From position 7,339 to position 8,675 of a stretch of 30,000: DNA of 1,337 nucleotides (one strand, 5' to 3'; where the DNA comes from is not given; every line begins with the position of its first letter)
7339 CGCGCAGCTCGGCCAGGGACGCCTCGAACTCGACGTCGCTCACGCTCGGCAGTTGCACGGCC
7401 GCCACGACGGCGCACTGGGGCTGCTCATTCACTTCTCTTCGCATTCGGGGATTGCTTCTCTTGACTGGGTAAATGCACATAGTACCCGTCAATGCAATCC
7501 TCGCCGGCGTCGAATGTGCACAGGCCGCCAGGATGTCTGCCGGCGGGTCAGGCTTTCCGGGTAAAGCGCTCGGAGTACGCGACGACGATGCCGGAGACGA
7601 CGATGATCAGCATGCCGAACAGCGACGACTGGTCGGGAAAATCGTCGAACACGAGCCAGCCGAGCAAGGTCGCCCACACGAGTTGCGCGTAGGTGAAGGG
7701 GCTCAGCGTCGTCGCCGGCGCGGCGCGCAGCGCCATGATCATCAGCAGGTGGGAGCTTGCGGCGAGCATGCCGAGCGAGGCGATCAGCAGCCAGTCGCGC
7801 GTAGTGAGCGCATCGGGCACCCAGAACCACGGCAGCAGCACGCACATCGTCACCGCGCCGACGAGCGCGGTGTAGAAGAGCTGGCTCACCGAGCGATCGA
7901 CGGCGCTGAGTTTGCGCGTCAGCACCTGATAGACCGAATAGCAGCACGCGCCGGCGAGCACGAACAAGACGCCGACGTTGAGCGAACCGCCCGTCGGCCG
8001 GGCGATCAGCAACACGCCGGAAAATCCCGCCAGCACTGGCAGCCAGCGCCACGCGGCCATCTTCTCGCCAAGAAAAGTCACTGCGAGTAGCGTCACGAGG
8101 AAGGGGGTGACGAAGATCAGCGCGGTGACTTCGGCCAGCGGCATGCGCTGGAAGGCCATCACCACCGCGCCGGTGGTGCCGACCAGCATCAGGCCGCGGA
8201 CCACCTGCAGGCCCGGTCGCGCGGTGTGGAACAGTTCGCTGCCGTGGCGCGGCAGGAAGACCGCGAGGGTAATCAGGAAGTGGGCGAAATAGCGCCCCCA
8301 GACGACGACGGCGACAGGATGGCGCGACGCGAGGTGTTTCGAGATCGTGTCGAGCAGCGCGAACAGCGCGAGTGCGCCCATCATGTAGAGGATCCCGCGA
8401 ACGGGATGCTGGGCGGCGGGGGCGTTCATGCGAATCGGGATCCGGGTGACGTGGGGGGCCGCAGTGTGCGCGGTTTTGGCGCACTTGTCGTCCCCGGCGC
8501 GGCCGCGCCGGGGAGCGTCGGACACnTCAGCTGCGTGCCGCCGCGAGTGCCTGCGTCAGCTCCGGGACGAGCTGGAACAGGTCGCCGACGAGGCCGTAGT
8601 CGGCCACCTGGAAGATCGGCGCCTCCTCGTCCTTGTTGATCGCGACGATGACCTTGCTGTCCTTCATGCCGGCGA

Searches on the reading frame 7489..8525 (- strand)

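Call 6: search_protein_families(library=pfam, proteins=[window:7489-8484:-])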
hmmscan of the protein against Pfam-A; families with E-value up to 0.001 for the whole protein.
window:7489-8484:- (331 aa): 0 families

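Call 80: search_protein_families(library=pfam, proteins=[window:7548-8525:-, window:7489-8484:-], max_evalue=0.01)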
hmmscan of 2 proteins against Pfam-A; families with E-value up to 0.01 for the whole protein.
window:7548-8525:- (325 aa): 1 family
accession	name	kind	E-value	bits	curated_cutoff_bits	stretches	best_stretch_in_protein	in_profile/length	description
PF00892.27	EamA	-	9.2e-25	87.9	28.2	2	184-315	2-133/135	EamA-like transporter family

window:7489-8484:- (331 aa): 0 families
